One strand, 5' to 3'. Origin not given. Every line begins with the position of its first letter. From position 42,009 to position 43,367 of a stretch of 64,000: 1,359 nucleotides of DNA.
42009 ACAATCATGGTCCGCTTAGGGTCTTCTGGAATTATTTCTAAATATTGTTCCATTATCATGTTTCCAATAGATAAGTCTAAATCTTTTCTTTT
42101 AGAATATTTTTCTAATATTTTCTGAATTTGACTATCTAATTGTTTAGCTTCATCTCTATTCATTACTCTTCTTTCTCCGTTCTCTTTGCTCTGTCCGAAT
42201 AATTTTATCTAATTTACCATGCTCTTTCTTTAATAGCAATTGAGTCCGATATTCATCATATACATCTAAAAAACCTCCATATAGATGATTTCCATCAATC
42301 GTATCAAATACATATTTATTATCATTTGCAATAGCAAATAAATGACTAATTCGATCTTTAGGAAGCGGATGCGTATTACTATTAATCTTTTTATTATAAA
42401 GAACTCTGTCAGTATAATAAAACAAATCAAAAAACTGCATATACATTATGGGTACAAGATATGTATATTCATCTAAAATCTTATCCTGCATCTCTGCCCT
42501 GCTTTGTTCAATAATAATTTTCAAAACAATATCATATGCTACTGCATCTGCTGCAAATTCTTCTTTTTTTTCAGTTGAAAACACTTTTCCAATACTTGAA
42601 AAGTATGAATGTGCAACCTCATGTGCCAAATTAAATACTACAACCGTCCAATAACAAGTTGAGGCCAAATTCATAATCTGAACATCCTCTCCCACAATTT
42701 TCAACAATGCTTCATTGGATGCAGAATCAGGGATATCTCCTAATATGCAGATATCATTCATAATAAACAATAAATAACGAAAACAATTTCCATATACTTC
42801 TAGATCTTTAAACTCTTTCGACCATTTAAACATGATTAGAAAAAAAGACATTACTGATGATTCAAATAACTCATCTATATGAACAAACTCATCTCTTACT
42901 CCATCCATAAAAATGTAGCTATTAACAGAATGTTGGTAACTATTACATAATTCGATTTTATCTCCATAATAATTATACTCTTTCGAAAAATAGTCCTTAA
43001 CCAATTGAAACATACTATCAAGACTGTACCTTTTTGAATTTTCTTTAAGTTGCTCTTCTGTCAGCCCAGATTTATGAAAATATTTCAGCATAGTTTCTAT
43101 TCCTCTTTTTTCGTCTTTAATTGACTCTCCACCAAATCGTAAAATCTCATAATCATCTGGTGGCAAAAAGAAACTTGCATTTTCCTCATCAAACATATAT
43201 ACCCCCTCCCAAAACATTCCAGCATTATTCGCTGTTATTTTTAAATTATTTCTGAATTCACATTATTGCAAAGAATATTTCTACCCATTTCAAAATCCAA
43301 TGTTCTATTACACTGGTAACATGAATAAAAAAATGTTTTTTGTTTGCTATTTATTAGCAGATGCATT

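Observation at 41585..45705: ShosTA-like pair (HTH-DprA/SLOG plus ComF-like PRTase) extended by an IrrE-like metallopeptidase and a small protein, inserted in the ICE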

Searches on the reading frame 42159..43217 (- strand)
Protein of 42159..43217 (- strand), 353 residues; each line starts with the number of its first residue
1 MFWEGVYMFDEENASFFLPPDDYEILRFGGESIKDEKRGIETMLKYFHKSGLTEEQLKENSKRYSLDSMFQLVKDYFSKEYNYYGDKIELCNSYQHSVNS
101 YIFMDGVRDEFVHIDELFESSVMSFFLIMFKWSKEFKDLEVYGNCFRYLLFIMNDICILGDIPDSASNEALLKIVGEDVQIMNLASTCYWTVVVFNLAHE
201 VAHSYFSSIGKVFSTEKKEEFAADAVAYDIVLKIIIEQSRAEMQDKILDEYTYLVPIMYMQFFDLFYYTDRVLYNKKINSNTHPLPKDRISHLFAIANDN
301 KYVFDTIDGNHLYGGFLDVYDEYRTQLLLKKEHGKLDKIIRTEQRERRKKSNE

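Call 3: search_protein_families(library=pfam, proteins=[window:42159-43217:-], max_evalue=0.1)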
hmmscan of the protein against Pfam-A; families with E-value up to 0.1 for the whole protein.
window:42159-43217:- (353 aa): 1 family
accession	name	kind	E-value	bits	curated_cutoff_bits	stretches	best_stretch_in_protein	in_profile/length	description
PF21923.1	BON_like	-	0.0072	16.6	24.1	1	154-176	8-30/47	BON-like domain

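Call 4: search_protein_families(library=padloc, proteins=[window:42159-43217:-], max_evalue=0.1)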
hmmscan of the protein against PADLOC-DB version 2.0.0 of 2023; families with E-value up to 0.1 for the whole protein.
window:42159-43217:- (353 aa): 2 families
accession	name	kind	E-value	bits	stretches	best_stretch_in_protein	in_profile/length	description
PDLC02355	Lit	-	0.0016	15.8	1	183-297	139-240/290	Lit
PDLC03011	peptidase_U41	-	0.062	10.8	0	194-240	160-204/378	-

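Call 5: search_protein_families(library=ncbifam, proteins=[window:42159-43217:-], max_evalue=0.1)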
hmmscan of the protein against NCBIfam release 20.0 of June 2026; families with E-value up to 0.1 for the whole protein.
window:42159-43217:- (353 aa): 1 family
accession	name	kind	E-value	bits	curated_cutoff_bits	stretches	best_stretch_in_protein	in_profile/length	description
NF007238.0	PRK09672.1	equivalog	0.013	14.7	274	1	191-242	163-215/309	phage exclusion protein Lit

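Call 6: search_protein_families(library=phrogs, proteins=[window:42159-43217:-], max_evalue=0.1)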
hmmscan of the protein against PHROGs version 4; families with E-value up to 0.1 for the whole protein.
window:42159-43217:- (353 aa): 0 families

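Call 10: search_solved_structures(query=window:42159-43196:-, max_evalue=10, show_alignments=2)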
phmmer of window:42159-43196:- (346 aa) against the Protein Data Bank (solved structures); distinct sequences matched with E-value up to 10: 1.
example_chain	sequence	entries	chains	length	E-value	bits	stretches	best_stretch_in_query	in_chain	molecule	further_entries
5jk5_A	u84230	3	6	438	0.28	13.8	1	153-218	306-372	Phenylalanine-4-hydroxylase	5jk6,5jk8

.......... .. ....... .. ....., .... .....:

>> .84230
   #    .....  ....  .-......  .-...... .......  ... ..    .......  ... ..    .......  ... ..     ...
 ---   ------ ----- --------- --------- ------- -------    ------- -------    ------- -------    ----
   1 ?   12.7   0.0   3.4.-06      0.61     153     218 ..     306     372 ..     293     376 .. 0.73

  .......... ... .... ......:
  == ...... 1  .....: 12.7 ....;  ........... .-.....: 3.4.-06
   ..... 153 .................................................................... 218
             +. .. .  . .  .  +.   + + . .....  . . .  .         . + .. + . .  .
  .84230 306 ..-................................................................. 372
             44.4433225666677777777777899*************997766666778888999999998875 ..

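Call 15: find_homologous_proteins(query=window:42159-43196:-, max_evalue=0.001)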
Query window:42159-43196:- (346 aa): 240 proteins with E <= 0.001 among 1682 candidates; the best 120 are listed.
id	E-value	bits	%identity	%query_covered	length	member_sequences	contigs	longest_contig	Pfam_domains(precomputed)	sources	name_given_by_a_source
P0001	9.2e-210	714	90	100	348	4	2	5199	PF10463.16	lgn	-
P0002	2.0e-178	611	76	96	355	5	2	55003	PF10463.16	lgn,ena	-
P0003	1.1e-176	605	76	100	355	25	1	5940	PF10463.16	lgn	-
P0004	1.7e-176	605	76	94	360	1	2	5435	PF10463.16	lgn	-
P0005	3.0e-175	601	75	100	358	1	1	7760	PF10463.16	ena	-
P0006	4.1e-174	597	73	99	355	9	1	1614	PF10463.16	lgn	-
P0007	2.6e-173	594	75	96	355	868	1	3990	PF10463.16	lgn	-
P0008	2.1e-172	591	74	99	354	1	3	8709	PF10463.16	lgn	-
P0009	2.4e-172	591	74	99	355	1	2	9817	PF10463.16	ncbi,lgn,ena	-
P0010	1.3e-169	582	71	96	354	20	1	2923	PF10463.16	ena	-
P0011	4.9e-169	580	73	95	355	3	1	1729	PF10463.16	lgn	-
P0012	1.0e-167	576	73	95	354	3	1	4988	PF10463.16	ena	-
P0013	1.2e-166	572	74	95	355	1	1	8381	PF10463.16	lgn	-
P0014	3.0e-165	568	72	95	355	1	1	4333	PF10463.16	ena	-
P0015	1.4e-164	565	71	98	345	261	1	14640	PF10463.16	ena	-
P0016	2.7e-161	555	71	99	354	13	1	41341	PF10463.16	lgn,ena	-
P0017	8.4e-161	553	71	97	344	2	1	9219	PF10463.16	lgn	-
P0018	1.3e-160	552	70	99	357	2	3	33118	PF10463.16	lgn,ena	-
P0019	1.4e-159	549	70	98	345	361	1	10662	PF10463.16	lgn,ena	-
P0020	9.3e-156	537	68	100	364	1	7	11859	PF10463.16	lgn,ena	-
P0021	1.6e-151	523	73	88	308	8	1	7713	PF10463.16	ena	-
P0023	1.1e-147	510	67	97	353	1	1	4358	PF10463.16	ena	-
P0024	4.0e-146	505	68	95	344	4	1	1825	PF10463.16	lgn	-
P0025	1.8e-143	496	66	94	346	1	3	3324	PF10463.16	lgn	-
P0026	4.1e-142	492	64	96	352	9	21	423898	PF10463.16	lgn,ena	-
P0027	1.3e-133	464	61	95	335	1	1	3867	PF10463.16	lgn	-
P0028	1.6e-128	447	59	98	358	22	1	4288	PF10463.16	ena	-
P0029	1.7e-128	447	59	98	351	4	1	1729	PF10463.16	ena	-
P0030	2.2e-127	443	58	98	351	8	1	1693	PF10463.16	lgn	-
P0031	2.5e-127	443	59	99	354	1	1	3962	PF10463.16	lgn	-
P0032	3.3e-127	443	59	98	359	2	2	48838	PF10463.16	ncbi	-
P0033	5.7e-127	442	58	98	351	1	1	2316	PF10463.16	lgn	-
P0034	1.4e-126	441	58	97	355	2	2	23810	PF10463.16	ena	-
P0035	1.7e-126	440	58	98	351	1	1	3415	PF10463.16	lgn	-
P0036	7.3e-126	438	58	98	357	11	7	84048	PF10463.16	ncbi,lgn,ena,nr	ncbi:MAG: hypothetical protein IJ147_01680 [Lachnospiraceae bacterium]|nr:hypothetical protein [Lach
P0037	8.1e-126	438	56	100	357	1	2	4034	PF10463.16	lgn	-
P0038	9.4e-126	438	58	98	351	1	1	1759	PF10463.16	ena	-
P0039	1.2e-125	438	56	100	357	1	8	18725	PF10463.16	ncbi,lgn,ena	-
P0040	1.2e-125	438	57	98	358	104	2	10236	PF10463.16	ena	-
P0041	1.2e-125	437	57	98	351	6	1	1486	PF10463.16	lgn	-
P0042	1.3e-125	437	58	98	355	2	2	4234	PF10463.16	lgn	-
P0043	1.3e-125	437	57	98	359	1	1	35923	PF10463.16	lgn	-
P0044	1.4e-125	437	58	97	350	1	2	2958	PF10463.16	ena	-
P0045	1.5e-125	437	56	100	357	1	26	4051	PF10463.16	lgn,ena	-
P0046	2.4e-125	437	57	98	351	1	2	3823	PF10463.16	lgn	-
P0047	2.4e-125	437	57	98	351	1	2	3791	PF10463.16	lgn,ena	-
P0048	3.2e-125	436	55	100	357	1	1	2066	PF10463.16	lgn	-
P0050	5.2e-125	435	58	98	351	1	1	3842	PF10463.16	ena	-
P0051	5.7e-125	435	59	98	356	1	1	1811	PF10463.16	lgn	-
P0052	5.8e-125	435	57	97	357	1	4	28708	PF10463.16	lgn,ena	-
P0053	7.3e-125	435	58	98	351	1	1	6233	PF10463.16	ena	-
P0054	7.7e-125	435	55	100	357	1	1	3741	PF10463.16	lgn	-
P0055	8.7e-125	435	57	98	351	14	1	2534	PF10463.16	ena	-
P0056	1.3e-124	434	58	98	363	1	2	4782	PF10463.16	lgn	-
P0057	1.6e-124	434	55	100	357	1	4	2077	PF10463.16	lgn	-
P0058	1.7e-124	434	58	98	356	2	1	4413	PF10463.16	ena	-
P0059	2.0e-124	434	57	98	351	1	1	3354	PF10463.16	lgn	-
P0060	2.1e-124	433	57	98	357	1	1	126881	PF10463.16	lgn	-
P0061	3.1e-124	433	59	96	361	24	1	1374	PF10463.16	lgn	-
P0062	4.3e-124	432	57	99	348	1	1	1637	PF10463.16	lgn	-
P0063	7.1e-124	432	57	98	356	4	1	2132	PF10463.16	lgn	-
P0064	1.7e-123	430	57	98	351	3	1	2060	PF10463.16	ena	-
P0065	2.1e-123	430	58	97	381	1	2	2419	PF10463.16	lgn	-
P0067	4.3e-123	429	57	98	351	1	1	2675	PF10463.16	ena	-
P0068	5.5e-123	429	57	98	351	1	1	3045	PF10463.16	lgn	-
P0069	6.3e-123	429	57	97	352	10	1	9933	PF10463.16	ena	-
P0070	6.4e-123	429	58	96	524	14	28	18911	PF10463.16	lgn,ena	-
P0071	7.3e-123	428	58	96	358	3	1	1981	PF10463.16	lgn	-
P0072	1.3e-122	428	57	97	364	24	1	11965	PF10463.16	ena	-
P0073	1.4e-122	427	57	98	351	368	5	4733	PF10463.16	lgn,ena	-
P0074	2.0e-122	427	58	96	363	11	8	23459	PF10463.16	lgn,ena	-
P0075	3.2e-122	426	58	94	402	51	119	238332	PF10463.16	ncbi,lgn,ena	-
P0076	3.9e-122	426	57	97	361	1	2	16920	PF10463.16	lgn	-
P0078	6.2e-122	425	58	97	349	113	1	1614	PF10463.16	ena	-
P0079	7.4e-122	425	57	97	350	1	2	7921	PF10463.16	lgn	-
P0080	8.5e-122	425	56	98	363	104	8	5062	PF10463.16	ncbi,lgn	-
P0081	1.1e-121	425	57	98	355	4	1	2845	PF10463.16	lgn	-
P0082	1.2e-121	424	57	96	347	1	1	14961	PF10463.16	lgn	-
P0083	1.6e-121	424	57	96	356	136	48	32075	PF10463.16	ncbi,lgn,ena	-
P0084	2.7e-121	423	58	98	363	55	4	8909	PF10463.16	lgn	-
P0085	3.2e-121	423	56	99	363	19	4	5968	PF10463.16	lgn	-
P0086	3.5e-121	423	58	97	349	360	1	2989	PF10463.16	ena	-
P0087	1.9e-120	420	56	98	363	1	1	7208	PF10463.16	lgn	-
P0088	2.8e-120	420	57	97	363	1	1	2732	PF10463.16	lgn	-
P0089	3.2e-120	420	56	98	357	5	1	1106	PF10463.16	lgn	-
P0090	3.3e-120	420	57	98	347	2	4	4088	PF10463.16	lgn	-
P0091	4.3e-120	419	55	97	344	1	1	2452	PF10463.16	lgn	-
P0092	5.8e-120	419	58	98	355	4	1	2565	PF10463.16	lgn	-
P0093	8.3e-120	418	56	98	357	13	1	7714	PF10463.16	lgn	-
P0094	1.1e-119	418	55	98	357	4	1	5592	PF10463.16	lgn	-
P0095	1.1e-119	418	57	96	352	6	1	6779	PF10463.16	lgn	-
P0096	2.7e-119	417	55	97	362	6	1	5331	PF10463.16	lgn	-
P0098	5.2e-119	416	57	97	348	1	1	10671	PF10463.16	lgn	-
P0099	5.6e-119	416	57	97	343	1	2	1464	PF10463.16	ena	-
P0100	6.0e-119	416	57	96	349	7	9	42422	PF10463.16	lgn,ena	-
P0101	9.6e-119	415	55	99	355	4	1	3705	PF10463.16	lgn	-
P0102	1.0e-118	415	56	97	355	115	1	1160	PF10463.16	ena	-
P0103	1.4e-118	414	55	97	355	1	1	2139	PF10463.16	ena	-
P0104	1.4e-118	414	55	97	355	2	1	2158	PF10463.16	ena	-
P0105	1.7e-118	414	56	97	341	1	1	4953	PF10463.16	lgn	-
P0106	1.8e-118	414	55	96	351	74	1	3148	PF10463.16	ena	-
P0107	3.2e-118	413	56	97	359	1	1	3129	PF10463.16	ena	-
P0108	4.9e-118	413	56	95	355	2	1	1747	PF10463.16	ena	-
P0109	9.8e-118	412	55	93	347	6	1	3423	PF10463.16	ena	-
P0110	1.2e-117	411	56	95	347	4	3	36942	PF10463.16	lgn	-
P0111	2.0e-117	411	55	96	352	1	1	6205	PF10463.16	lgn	-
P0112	2.2e-117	410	55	96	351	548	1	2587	PF10463.16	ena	-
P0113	3.8e-117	410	56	98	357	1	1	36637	PF10463.16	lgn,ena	-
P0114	4.0e-117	410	55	98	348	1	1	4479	PF10463.16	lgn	-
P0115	5.7e-117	409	55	97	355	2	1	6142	PF10463.16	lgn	-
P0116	6.2e-117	409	54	97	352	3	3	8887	PF06114.20,PF10463.16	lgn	-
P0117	8.1e-117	408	54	98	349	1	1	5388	PF10463.16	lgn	-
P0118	8.8e-117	408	55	97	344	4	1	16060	PF10463.16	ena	-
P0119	4.7e-116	406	53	99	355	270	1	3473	PF10463.16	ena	-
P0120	6.2e-116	406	55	97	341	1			PF10463.16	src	-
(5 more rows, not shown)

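Call 16: find_encoding_contigs(protein=P0026, flank=8000, max_places=6)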
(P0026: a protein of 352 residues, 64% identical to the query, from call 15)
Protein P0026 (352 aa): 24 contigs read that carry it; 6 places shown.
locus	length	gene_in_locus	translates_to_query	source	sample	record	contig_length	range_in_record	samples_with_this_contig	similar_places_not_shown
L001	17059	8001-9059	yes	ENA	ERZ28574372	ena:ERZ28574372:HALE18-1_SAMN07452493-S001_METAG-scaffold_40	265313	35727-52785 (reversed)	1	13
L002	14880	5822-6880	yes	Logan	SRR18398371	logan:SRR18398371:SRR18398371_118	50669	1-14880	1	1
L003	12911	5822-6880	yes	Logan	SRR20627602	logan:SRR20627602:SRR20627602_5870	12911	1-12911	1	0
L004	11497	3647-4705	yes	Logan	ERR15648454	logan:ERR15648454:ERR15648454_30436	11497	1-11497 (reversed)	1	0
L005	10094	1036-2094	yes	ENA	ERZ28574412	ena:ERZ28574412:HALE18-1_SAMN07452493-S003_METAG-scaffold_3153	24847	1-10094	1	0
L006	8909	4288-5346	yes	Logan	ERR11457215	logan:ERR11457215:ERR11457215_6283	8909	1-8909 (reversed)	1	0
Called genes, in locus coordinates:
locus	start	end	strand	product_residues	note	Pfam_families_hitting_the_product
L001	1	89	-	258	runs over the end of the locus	PF02110:HK, PF08543:Phos_pyr_kin (weak), PF01256:Carb_kinase (weak)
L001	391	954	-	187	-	PF00857:Isochorismatase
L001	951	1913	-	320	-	PF00892:EamA, PF03151:TPT (faint), PF00892:EamA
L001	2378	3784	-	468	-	PF01235:Na_Ala_symp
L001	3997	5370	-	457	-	PF01554:MatE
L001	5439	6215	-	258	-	PF13183:Fer4_8 (faint), PF13534:Fer4_17 (faint), PF13746:Fer4_18 (weak), PF00037:Fer4 (weak), PF13237:Fer4_10, PF12838:Fer4_7 (weak), PF13187:Fer4_9 (weak), PF00037:Fer4 (weak), +5 more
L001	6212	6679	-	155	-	PF02082:Rrf2, PF13545:HTH_Crp_2 (weak)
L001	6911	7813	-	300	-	-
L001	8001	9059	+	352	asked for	PF10463:Peptidase_U49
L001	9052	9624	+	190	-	-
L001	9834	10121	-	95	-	PF03992:ABM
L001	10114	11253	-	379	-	PF00005:ABC_tran, PF13304:AAA_21 (faint), PF27219:MJ0874 (weak)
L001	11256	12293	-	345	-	PF01032:FecCD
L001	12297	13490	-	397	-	PF01497:Peripla_BP_2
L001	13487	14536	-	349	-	PF05031:NEAT (faint)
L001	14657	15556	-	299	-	PF06180:CbiK, PF01903:CbiX (faint)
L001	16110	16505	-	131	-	PF00380:Ribosomal_S9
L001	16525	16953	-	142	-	PF00572:Ribosomal_L13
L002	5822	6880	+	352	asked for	PF10463:Peptidase_U49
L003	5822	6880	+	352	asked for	PF10463:Peptidase_U49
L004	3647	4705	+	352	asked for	PF10463:Peptidase_U49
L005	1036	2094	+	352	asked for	PF10463:Peptidase_U49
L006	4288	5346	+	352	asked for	PF10463:Peptidase_U49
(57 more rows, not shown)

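Call 17: find_encoding_contigs(protein=P0075, flank=8000, max_places=6)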
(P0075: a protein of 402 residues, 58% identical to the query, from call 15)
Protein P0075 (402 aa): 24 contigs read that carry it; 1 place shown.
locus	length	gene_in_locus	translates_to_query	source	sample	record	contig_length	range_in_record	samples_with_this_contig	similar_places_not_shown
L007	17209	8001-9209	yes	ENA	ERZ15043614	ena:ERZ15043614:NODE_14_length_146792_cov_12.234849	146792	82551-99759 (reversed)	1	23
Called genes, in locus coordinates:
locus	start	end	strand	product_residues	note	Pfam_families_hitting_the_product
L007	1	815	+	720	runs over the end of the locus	PF01627:Hpt, PF07194:P2, PF02895:H-kinase_dim, PF02518:HATPase_c, PF01584:CheW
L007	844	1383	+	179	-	PF01584:CheW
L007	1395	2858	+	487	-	PF12729:4HB_MCP_1 (weak), PF00672:HAMP (faint), PF00015:MCPsignal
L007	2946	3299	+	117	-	-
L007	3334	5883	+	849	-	PF00512:HisKA, PF02518:HATPase_c, PF00072:Response_reg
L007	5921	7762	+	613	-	PF18425:CspB_prodomain, PF00082:Peptidase_S8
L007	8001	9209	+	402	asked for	PF10463:Peptidase_U49 (weak)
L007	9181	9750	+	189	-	-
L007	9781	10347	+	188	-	PF03167:UDG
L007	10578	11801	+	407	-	PF02655:ATP-grasp_3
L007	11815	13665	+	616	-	PF13175:AAA_15, PF13304:AAA_21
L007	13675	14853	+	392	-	-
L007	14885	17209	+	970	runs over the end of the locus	PF00805:Pentapeptide (weak)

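Call 18: find_encoding_contigs(protein=P0002, flank=8000, max_places=4)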
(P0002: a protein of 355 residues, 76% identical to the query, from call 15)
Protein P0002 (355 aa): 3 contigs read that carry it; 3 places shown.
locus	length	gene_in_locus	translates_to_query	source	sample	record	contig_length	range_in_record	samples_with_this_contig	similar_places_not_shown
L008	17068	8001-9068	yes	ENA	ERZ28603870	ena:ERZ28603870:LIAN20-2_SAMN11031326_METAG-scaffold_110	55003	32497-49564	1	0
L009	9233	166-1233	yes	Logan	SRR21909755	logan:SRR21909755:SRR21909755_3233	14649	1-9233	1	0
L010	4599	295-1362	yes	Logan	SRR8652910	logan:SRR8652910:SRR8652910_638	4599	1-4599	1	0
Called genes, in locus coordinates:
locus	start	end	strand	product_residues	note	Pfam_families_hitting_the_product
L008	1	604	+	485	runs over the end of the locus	PF03553:Na_H_antiporter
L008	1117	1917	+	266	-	PF00702:Hydrolase (weak), PF08282:Hydrolase_3, PF12710:HAD (faint), PF13419:HAD_2 (faint), PF05116:S6PP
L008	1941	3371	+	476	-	PF00890:FAD_binding_2 (weak), PF01134:GIDA, PF01266:DAO (faint), PF07992:Pyr_redox_2, PF12831:FAD_oxidored, PF13738:Pyr_redox_3, PF00070:Pyr_redox, PF02852:Pyr_redox_dim, +1 more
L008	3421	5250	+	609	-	PF01321:Creatinase_N, PF16189:Creatinase_N_2, PF00557:Peptidase_M24, PF16188:Peptidase_M24_C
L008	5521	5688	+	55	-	-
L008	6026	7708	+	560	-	PF05958:tRNA_U5-meth_tr, PF02475:TRM5-TYW2_MTfase, PF03602:Cons_hypoth95, PF05175:MTS (weak), PF09445:Methyltransf_15 (weak), PF13847:Methyltransf_31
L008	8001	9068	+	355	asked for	PF10463:Peptidase_U49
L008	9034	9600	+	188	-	-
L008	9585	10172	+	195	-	PF12675:DUF3795 (faint)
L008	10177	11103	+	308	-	PF14088:DUF4268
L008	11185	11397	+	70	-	-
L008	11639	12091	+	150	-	-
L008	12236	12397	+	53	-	-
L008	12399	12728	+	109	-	PF24963:DUF7768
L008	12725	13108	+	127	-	PF24963:DUF7768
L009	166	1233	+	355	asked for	PF10463:Peptidase_U49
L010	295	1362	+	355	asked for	PF10463:Peptidase_U49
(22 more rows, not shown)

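Call 19: find_encoding_contigs(protein=P0016, flank=8000, max_places=4)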
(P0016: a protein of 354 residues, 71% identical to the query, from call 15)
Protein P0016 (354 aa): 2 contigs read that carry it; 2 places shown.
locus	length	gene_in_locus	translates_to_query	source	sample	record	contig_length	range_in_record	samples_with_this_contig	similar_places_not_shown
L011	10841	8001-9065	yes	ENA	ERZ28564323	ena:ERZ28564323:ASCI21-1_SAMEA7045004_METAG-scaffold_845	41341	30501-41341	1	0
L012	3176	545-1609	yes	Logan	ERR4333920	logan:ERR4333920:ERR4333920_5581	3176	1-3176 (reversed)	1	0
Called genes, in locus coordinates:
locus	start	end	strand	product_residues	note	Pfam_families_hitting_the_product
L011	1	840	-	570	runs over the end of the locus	PF12729:4HB_MCP_1, PF00672:HAMP, PF00015:MCPsignal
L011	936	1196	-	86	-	-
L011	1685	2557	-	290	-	-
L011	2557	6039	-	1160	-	PF25199:nSTAND_NTPase5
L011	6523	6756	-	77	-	-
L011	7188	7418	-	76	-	-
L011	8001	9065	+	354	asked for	PF10463:Peptidase_U49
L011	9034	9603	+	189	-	-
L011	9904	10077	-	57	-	-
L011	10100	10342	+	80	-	-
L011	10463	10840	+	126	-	?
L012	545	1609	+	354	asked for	PF10463:Peptidase_U49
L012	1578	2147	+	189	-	-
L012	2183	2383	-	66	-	-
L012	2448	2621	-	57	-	-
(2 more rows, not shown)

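Call 20: find_encoding_contigs(protein=P0018, flank=8000, max_places=4)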
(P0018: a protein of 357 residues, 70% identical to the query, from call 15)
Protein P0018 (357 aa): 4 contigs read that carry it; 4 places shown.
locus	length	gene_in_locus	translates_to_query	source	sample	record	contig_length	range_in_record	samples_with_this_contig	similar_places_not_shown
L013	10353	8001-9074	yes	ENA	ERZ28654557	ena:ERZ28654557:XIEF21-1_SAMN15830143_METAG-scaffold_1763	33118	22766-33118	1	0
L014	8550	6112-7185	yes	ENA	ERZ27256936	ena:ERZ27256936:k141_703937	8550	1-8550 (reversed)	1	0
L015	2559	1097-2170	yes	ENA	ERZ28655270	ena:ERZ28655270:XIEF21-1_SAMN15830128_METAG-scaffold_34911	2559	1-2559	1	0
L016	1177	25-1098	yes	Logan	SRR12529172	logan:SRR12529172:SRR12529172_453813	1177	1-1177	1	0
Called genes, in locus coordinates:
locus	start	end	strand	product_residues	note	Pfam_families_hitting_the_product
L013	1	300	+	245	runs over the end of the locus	-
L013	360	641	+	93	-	-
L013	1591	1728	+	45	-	-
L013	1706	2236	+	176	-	-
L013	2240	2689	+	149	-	PF03692:CxxCxxCC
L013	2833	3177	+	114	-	PF01527:HTH_Tnp_1 (weak)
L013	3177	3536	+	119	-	PF05717:TnpB_IS66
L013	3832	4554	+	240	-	PF13007:LZ_Tnp_IS66, PF03050:DDE_Tnp_IS66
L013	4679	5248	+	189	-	PF03050:DDE_Tnp_IS66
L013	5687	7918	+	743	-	PF13181:TPR_8 (faint), PF13374:TPR_10 (faint), PF13424:TPR_12, PF00515:TPR_1 (weak)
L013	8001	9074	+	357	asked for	PF10463:Peptidase_U49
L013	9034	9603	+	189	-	-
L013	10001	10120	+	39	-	-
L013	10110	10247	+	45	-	-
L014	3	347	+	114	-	?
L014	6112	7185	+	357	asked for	PF10463:Peptidase_U49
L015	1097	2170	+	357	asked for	PF10463:Peptidase_U49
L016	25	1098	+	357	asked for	PF10463:Peptidase_U49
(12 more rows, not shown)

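Call 26: find_encoding_contigs(protein=P0001, flank=7000, max_places=3)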
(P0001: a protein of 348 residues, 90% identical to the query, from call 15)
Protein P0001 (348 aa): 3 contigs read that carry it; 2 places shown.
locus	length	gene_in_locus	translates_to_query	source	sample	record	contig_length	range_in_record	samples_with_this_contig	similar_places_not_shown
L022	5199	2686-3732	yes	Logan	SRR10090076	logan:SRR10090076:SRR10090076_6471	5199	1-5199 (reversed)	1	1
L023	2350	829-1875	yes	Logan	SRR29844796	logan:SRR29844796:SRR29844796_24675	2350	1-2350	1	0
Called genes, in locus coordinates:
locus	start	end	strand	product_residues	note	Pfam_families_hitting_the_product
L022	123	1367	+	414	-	PF02481:DNA_processg_A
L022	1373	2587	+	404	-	PF00156:Pribosyltran (weak)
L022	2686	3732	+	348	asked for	PF10463:Peptidase_U49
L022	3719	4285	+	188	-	-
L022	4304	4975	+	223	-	PF20990:DUF2207_C (faint)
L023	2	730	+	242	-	?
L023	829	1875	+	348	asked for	PF10463:Peptidase_U49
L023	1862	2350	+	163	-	?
